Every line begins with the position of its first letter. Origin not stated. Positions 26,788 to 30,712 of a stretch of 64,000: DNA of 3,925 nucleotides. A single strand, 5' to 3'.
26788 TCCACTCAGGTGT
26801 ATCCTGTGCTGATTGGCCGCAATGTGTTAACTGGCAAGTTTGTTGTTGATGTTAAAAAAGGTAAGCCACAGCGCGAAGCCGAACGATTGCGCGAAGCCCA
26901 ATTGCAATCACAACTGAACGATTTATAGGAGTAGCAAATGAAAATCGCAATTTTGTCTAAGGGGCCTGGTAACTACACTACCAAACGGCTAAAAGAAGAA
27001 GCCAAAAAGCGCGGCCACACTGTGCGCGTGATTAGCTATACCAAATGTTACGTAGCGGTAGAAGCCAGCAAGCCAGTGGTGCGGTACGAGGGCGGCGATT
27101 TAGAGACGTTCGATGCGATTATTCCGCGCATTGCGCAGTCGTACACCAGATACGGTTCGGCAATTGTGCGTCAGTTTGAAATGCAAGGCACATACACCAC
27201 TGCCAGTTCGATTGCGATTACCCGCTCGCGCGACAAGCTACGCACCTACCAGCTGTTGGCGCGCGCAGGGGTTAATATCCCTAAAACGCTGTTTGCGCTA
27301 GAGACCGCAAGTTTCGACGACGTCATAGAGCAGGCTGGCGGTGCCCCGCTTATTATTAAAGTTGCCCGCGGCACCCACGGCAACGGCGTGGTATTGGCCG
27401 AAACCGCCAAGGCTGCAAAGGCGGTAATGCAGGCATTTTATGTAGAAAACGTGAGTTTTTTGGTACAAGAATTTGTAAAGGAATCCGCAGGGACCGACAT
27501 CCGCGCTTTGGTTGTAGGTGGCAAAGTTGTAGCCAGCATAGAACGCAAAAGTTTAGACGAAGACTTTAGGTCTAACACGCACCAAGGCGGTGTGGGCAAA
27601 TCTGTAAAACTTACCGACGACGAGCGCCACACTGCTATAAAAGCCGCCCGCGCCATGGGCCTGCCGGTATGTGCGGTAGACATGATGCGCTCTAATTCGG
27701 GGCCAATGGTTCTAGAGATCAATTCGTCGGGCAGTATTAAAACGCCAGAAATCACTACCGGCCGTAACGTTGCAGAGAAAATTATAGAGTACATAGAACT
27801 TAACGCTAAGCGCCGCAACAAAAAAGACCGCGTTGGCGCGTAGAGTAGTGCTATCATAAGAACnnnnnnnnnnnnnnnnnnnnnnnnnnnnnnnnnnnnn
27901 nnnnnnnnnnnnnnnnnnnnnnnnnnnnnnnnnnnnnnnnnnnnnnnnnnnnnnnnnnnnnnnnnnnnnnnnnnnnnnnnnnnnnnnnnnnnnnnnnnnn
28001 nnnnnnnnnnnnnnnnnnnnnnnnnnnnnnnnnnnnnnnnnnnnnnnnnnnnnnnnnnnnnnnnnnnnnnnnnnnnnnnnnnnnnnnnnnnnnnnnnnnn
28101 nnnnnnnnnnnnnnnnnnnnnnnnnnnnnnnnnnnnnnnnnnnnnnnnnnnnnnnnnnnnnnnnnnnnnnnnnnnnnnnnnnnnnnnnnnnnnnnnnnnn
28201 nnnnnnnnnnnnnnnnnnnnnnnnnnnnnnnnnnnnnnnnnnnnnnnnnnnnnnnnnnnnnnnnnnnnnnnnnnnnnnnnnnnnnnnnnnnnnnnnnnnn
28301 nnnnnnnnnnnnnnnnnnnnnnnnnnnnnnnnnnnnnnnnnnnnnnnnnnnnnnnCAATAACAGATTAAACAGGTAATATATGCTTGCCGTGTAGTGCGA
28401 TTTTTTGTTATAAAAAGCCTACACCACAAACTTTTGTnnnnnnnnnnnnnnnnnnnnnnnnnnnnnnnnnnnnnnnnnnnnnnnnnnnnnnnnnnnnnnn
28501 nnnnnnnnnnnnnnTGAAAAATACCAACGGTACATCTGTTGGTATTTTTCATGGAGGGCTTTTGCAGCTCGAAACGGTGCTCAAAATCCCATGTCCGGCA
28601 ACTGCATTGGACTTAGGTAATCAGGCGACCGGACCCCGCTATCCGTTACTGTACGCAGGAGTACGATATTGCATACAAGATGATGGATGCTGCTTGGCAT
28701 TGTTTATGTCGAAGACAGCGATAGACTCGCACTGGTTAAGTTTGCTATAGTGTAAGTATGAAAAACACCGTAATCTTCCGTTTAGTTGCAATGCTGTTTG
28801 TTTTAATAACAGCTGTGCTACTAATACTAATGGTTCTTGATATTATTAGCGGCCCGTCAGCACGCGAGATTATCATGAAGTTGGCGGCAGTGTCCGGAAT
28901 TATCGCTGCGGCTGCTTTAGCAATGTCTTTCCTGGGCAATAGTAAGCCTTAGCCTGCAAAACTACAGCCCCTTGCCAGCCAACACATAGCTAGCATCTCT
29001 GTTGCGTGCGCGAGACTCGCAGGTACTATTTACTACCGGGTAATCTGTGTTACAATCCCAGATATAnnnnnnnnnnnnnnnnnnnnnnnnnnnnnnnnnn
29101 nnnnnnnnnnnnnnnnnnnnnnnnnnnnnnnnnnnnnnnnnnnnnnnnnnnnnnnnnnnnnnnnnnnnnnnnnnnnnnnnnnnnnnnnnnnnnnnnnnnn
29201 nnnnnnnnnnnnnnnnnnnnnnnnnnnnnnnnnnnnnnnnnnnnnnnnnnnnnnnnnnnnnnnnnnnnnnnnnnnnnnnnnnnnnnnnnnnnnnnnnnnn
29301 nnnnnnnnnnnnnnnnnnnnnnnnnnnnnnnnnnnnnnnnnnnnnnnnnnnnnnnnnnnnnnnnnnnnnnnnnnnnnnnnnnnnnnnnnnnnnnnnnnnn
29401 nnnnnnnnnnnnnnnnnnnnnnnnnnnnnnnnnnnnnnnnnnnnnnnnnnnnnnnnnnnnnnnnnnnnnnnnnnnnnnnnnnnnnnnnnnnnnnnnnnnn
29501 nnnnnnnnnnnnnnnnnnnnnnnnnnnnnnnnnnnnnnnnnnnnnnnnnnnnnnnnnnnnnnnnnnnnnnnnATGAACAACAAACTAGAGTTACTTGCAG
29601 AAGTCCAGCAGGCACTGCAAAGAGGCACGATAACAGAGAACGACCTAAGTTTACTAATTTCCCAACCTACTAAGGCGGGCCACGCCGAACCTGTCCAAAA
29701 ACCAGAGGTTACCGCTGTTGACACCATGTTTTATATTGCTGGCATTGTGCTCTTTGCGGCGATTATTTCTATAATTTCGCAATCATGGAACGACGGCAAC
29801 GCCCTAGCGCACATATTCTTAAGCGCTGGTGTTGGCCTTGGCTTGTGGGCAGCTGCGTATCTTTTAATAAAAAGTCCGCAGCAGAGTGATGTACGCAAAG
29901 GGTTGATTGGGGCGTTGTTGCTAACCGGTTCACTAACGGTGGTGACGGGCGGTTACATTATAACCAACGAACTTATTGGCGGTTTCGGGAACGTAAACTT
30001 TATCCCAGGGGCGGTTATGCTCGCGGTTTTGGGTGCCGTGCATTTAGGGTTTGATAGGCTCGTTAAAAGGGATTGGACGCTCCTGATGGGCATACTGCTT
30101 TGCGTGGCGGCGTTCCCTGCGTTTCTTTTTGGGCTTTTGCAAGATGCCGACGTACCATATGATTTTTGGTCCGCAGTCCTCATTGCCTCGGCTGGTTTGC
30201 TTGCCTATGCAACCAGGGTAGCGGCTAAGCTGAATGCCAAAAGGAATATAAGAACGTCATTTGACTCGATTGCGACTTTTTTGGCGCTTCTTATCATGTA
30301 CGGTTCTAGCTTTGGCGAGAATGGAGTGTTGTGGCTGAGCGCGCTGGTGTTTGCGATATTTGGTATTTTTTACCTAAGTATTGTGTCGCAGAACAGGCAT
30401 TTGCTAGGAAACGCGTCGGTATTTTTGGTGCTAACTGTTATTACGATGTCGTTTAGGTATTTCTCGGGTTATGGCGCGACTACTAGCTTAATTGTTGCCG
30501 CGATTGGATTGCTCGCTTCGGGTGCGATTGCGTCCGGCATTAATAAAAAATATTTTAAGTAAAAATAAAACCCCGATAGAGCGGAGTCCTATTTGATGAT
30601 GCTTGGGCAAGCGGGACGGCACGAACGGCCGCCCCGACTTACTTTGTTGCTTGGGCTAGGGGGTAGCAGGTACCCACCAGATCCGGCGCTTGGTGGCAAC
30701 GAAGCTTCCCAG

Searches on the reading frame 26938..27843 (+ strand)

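Call 18: search_protein_families(library=pfam, proteins=[window:26938-27843:+], max_evalue=0.01)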
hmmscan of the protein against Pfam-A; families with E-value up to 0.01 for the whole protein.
window:26938-27843:+ (301 aa): 6 families
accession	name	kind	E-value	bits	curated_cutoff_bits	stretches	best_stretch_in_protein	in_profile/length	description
PF08443.16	RimK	-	1.7e-54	184.7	21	1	98-286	2-188/188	RimK-like ATP-grasp domain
PF18030.7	Rimk_N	-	1.5e-35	121.8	26.4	1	1-94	1-94/94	RimK PreATP-grasp domain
PF02955.21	GSH-S_ATP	-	2e-13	50.6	23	1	114-237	12-136/175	Prokaryotic glutathione synthetase, ATP-grasp domain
PF02655.19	ATP-grasp_3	-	2.7e-11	44.2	23.2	1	99-263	3-155/160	ATP-grasp domain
PF14397.11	ATPgrasp_ST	-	2.3e-09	37.3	31.4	1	98-226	20-179/278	Sugar-transfer associated ATP-grasp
PF02222.28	ATP-grasp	-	0.0023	18.1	27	1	106-181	2-77/179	ATP-grasp domain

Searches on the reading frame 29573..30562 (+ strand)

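Call 4: search_protein_families(library=pfam, proteins=[window:29573-30562:+], max_evalue=1)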
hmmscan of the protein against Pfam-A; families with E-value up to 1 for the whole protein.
window:29573-30562:+ (329 aa): 3 families
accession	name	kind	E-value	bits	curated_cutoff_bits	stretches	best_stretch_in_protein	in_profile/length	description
PF09925.14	DUF2157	-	2.5e-05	24.5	32.4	1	18-124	7-112/146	Predicted membrane protein (DUF2157)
PF24284.1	DUF7472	-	0.27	11.9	27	1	223-257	8-42/65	Family of unknown function (DUF7472)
PF24008.1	DUF7322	-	0.65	10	27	1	192-213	5-26/61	Domain of unknown function (DUF7322)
